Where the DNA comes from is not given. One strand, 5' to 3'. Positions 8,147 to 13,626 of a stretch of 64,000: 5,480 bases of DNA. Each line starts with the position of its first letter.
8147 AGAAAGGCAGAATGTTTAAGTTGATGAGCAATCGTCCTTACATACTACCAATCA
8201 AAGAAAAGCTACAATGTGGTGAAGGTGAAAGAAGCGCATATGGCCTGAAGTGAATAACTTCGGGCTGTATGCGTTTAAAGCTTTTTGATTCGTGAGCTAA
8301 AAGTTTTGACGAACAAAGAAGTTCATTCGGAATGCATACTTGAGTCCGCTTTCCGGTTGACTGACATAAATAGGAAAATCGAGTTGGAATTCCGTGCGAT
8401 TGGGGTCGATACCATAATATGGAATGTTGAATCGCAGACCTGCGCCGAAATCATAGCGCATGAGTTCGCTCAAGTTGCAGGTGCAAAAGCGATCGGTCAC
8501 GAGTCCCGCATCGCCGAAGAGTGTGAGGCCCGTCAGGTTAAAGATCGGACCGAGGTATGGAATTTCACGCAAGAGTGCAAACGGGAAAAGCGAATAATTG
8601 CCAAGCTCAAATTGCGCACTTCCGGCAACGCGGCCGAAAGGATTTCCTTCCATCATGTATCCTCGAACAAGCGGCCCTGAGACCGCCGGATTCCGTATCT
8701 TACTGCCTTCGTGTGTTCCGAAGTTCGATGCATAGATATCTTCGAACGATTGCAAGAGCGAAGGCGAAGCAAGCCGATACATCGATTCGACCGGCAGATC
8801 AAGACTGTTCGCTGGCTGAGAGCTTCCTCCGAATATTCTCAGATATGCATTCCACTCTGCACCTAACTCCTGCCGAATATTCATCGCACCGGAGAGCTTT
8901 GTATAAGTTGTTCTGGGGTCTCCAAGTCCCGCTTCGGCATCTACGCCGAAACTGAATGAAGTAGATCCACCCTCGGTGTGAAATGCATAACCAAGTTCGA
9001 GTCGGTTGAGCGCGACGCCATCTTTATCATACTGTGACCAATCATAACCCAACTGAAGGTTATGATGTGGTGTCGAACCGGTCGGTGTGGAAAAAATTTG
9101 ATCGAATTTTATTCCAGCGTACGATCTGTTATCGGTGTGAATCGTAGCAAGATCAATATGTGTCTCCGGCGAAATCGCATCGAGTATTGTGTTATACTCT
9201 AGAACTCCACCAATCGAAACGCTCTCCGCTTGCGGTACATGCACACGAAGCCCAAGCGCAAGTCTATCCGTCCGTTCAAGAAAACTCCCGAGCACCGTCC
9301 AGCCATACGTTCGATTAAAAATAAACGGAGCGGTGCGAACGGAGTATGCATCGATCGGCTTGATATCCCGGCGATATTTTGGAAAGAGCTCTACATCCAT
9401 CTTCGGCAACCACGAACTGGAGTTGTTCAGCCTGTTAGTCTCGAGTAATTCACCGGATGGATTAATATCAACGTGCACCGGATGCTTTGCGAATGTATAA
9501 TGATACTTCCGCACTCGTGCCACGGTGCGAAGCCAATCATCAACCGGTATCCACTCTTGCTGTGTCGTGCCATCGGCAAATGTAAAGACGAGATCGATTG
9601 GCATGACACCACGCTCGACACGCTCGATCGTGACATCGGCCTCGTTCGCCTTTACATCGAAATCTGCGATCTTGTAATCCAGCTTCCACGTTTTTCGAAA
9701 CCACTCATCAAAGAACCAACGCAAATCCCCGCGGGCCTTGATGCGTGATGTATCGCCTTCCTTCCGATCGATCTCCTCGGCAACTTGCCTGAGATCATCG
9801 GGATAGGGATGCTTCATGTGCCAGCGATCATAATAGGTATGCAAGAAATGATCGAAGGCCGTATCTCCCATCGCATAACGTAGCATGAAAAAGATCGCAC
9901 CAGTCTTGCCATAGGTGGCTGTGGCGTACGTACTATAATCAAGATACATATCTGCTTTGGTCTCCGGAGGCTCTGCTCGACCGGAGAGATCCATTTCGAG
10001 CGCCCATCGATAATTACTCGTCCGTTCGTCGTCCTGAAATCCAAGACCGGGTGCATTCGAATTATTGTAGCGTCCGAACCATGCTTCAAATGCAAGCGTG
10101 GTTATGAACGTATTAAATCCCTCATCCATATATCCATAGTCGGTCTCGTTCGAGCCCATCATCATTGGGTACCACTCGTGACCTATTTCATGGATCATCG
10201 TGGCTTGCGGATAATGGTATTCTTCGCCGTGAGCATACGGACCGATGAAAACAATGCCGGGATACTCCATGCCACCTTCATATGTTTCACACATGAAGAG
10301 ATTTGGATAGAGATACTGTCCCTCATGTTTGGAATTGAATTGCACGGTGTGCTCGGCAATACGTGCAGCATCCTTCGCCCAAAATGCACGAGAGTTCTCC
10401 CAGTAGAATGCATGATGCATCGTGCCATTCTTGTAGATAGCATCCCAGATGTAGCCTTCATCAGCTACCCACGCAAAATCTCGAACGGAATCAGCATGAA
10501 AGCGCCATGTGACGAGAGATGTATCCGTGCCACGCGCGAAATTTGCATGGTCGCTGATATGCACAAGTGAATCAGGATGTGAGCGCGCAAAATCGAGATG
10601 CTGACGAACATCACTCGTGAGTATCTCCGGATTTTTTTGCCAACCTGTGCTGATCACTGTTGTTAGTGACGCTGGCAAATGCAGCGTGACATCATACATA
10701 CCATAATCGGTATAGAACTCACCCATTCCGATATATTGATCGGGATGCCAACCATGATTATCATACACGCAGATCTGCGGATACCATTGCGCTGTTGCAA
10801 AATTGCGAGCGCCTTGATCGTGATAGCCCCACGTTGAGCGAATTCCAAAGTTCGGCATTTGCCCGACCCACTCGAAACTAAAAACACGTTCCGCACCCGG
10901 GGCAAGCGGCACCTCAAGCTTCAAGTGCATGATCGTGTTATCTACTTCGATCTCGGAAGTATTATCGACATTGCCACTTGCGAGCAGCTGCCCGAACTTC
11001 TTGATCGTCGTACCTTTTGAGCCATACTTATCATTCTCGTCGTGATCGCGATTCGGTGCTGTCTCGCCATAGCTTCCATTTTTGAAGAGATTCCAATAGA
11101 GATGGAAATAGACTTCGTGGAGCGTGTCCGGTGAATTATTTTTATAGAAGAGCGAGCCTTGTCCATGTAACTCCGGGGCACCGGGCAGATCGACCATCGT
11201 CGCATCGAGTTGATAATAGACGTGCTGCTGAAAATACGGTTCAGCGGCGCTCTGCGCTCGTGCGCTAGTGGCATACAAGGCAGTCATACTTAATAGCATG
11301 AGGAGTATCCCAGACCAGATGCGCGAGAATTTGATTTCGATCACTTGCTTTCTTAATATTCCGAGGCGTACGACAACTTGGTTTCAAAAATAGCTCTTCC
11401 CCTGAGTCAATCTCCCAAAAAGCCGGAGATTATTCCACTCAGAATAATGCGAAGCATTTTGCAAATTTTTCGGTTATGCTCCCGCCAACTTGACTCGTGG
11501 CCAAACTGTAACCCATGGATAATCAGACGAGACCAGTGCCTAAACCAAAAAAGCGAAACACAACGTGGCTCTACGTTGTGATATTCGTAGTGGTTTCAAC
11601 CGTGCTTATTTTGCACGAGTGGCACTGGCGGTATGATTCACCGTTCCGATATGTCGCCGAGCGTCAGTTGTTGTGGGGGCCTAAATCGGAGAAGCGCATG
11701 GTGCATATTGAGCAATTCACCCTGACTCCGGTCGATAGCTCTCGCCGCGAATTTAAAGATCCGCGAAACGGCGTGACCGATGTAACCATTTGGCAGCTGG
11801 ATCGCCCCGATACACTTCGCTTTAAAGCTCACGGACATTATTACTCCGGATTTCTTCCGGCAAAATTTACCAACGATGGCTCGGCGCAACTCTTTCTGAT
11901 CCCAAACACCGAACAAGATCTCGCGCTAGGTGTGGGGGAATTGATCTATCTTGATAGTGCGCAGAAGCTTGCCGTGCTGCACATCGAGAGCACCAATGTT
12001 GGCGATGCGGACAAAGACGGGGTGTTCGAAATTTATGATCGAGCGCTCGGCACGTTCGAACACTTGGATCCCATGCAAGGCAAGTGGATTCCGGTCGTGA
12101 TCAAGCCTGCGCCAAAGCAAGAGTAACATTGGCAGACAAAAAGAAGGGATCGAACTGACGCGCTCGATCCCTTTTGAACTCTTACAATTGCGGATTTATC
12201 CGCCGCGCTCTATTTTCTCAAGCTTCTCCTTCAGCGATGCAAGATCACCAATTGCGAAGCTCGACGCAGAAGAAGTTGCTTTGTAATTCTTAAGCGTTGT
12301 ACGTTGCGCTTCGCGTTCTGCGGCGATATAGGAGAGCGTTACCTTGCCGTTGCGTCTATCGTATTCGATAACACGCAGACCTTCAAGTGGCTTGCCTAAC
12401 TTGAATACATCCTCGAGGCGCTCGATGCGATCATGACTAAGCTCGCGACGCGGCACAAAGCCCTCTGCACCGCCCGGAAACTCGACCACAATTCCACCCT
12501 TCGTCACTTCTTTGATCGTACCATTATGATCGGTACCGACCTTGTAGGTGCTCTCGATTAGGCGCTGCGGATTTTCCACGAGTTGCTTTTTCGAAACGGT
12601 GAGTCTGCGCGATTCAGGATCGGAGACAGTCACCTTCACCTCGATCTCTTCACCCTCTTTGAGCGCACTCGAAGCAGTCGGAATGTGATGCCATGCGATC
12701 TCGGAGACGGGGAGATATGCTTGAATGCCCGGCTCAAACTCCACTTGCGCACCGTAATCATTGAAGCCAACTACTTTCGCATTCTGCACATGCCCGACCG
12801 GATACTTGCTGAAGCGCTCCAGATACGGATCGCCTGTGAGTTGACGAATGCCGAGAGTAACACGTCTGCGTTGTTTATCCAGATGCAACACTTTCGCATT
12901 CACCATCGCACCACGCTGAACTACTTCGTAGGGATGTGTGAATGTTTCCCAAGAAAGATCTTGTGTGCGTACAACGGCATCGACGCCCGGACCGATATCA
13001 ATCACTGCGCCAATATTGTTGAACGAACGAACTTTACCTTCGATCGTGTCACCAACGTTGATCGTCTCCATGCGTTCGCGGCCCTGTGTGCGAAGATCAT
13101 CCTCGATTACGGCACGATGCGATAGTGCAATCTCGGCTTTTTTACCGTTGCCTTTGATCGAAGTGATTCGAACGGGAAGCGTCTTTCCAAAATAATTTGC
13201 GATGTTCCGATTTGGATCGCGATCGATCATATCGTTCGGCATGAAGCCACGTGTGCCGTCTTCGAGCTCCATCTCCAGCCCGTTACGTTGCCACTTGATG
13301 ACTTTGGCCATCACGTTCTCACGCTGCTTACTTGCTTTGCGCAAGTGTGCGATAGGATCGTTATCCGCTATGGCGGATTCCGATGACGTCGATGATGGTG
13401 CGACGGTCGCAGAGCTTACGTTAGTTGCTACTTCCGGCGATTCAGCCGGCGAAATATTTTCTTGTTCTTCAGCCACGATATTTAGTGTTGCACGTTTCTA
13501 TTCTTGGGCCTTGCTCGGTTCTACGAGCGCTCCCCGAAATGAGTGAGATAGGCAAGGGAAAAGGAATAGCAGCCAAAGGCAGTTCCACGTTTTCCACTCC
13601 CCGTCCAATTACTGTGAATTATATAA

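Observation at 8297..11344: M1-family metallopeptidase fused to a C-terminal outer-membrane beta-barrel-like domain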

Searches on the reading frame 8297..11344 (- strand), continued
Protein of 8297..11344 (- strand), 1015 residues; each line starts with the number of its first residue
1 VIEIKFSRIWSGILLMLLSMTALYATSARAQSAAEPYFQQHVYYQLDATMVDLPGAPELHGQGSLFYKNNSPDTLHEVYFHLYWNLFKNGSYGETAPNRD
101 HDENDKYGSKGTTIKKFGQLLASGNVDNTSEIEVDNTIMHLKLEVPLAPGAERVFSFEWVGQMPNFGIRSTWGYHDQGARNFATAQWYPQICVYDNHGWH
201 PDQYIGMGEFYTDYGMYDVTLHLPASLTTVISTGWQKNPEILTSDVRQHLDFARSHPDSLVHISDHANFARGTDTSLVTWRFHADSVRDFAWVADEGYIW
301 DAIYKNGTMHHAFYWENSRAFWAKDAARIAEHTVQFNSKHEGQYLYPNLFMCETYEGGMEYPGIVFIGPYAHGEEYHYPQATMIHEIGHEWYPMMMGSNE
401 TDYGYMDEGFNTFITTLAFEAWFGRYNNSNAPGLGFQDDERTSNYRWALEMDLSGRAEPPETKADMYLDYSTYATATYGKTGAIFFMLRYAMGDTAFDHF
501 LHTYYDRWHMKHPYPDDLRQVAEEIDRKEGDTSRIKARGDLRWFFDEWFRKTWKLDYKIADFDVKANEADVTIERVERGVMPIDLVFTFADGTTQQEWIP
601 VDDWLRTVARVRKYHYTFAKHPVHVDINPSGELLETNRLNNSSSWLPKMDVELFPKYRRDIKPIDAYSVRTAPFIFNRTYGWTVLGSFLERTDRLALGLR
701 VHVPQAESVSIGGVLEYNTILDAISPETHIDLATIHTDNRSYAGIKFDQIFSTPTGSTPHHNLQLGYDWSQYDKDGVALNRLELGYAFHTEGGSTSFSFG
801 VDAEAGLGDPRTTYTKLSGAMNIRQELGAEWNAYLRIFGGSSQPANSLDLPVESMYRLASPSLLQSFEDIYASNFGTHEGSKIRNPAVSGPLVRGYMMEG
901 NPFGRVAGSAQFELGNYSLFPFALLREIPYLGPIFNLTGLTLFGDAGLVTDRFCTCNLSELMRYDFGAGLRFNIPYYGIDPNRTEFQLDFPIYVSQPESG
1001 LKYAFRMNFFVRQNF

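Call 63: search_protein_families(library=pfam, proteins=[L038:5382-7688:+, L058:5713-8424:+, L066:5929-8454:+, L043:5854-7803:+, L013:5920-7797:+, L001:2476-5790:+], max_evalue=0.01)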
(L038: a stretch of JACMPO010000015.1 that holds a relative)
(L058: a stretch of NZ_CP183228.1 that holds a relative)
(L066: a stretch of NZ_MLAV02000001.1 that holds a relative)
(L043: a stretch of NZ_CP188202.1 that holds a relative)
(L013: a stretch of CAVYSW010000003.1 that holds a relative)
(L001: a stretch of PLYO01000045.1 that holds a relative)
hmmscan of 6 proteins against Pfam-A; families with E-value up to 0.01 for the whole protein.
L038:5382-7688:+ (769 aa): 1 family
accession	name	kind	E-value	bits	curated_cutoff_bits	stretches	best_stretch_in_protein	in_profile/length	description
PF01433.26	Peptidase_M1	-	6.8e-13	49.1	27.7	1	402-582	20-218/218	Peptidase family M1 domain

L058:5713-8424:+ (904 aa): 1 family
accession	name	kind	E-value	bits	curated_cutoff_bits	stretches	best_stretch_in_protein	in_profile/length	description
PF01433.26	Peptidase_M1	-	4.3e-13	49.8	27.7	1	440-589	64-218/218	Peptidase family M1 domain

L066:5929-8454:+ (842 aa): 1 family
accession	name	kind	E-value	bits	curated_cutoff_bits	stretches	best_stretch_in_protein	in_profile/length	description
PF01433.26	Peptidase_M1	-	1.6e-13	51.2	27.7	1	348-513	37-218/218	Peptidase family M1 domain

L043:5854-7803:+ (650 aa): 1 family
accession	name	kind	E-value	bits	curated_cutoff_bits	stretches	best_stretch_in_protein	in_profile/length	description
PF01433.26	Peptidase_M1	-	2.2e-13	50.8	27.7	1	359-550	7-218/218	Peptidase family M1 domain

L013:5920-7797:+ (626 aa): 1 family
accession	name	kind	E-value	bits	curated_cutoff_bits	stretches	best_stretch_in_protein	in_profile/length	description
PF01433.26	Peptidase_M1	-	8e-12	45.7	27.7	1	380-531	64-218/218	Peptidase family M1 domain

L001:2476-5790:+ (1105 aa): 1 family
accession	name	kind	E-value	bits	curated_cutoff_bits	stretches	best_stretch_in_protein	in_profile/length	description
PF01433.26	Peptidase_M1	-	2.1e-18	67.2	27.7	1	407-571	66-218/218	Peptidase family M1 domain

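Call 65: search_protein_families(library=pfam, proteins=[P0004, P0046, P0053, P0072], max_evalue=0.01)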
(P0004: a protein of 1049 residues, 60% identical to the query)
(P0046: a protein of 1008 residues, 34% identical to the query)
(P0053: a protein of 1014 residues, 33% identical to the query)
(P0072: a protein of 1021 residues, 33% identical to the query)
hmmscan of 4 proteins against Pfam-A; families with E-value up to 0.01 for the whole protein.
P0004 (1049 aa): 2 families
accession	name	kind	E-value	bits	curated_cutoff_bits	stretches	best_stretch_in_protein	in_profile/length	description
PF01433.26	Peptidase_M1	-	7.1e-12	45.8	27.7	1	367-558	37-218/218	Peptidase family M1 domain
PF01103.29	Omp85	-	1.5e-05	25.1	24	1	807-1004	117-292/325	Omp85 superfamily domain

P0046 (1008 aa): 2 families
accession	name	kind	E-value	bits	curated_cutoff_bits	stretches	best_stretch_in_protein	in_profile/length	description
PF01433.26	Peptidase_M1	-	1.9e-14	54.2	27.7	1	313-523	10-218/218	Peptidase family M1 domain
PF01103.29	Omp85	-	2.8e-08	34.1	24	1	789-954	133-291/325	Omp85 superfamily domain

P0053 (1014 aa): 2 families
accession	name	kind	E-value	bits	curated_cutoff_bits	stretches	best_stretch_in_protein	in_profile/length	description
PF01433.26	Peptidase_M1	-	8.1e-15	55.4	27.7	1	309-521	9-218/218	Peptidase family M1 domain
PF01103.29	Omp85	-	5e-08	33.3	24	1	660-970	6-298/325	Omp85 superfamily domain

P0072 (1021 aa): 1 family
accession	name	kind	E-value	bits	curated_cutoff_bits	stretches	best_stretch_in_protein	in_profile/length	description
PF01433.26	Peptidase_M1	-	1.6e-18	67.5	27.7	1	328-522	30-218/218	Peptidase family M1 domain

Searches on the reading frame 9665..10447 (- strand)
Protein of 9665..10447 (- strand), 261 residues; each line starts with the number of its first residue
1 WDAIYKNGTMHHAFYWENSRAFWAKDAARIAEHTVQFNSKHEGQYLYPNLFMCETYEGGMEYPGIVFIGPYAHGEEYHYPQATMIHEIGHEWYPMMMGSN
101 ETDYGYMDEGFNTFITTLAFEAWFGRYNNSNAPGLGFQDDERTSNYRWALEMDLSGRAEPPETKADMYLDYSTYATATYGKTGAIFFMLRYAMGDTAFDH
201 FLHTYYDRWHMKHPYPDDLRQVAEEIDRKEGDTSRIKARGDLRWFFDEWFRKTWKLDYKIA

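Call 56: search_solved_structures(query=window:9665-10447:-, max_evalue=0.01, show_alignments=2)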
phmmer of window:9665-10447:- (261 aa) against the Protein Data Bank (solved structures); distinct sequences matched with E-value up to 0.01: 18.
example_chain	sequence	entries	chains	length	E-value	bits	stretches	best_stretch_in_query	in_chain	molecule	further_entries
3cia_A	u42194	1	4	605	0.00036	23.5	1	51-208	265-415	cold-active aminopeptidase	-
8twx_A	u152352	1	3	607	0.0023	20.8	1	57-220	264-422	Leukotriene A-4 hydrolase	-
1sqm_A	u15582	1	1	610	0.0023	20.8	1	57-220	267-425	LEUKOTRIENE A-4 HYDROLASE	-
3u9w_A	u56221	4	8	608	0.0023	20.8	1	57-220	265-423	Leukotriene A-4 hydrolase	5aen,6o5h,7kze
3cho_A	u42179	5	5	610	0.0024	20.8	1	57-220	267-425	Leukotriene A-4 hydrolase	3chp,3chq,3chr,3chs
1hs6_A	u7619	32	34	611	0.0024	20.8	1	57-220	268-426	LEUKOTRIENE A-4 HYDROLASE | LTA4H PROTEIN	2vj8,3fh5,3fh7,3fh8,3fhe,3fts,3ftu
6enc_A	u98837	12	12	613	0.0024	20.8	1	57-220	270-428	Leukotriene A-4 hydrolase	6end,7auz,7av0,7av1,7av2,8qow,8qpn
5nie_A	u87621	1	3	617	0.0024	20.8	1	57-220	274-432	Leukotriene A-4 hydrolase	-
2r59_A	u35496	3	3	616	0.0024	20.8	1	57-220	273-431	Leukotriene A-4 hydrolase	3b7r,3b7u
8ava_A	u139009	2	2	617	0.0024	20.8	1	57-220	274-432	Leukotriene A-4 hydrolase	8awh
5n3w_A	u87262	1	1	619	0.0024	20.8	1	57-220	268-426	Leukotriene A-4 hydrolase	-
1gw6_A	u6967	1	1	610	0.0024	20.8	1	57-220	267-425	LEUKOTRIENE A-4 HYDROLASE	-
5ni6_A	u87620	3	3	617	0.0025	20.7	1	57-220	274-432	Leukotriene A-4 hydrolase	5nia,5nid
4r7l_A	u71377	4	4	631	0.0025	20.7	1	57-220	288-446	Leukotriene A-4 hydrolase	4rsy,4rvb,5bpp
5fwq_A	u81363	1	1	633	0.0025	20.7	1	57-220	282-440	HUMAN LEUKOTRIENE A4 HYDROLASE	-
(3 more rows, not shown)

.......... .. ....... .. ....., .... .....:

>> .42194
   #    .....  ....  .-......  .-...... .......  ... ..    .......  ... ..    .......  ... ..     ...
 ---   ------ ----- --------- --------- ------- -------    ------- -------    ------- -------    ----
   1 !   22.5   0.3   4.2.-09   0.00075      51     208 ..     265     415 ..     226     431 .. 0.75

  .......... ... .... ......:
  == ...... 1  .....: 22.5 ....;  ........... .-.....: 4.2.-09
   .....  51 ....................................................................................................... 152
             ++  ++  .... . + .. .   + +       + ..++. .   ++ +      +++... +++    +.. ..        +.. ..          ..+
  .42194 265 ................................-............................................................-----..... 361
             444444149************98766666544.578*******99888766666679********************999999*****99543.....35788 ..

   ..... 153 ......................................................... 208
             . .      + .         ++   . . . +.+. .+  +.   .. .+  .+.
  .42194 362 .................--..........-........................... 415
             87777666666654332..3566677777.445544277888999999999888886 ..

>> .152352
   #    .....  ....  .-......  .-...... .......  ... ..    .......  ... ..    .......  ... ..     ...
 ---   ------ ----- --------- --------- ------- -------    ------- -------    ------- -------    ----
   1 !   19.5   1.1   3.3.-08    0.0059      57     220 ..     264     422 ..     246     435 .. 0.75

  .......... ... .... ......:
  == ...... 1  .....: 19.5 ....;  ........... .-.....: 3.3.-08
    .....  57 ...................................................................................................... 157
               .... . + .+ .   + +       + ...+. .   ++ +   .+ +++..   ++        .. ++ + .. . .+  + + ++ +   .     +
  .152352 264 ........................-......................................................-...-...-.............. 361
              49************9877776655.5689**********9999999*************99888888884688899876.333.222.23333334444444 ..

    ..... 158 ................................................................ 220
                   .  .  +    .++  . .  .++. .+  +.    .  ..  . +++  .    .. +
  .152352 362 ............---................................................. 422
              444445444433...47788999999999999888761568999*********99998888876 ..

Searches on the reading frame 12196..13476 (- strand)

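Call 27: search_protein_families(library=pfam, proteins=[window:12196-13476:-], max_evalue=0.001)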
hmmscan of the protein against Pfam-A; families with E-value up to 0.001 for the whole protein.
window:12196-13476:- (426 aa): 3 families
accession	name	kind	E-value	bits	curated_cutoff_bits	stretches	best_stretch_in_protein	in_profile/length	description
PF00575.29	S1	-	2.8e-45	153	22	3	139-211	2-74/74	S1 RNA binding domain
PF23459.1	S1_RRP5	-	5.2e-16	59.4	27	2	142-208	4-70/72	RRP5 S1 domain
PF21710.3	Spt6_S1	-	0.00038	21.1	27.5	0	134-208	9-84/91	Spt6, S1/OB domain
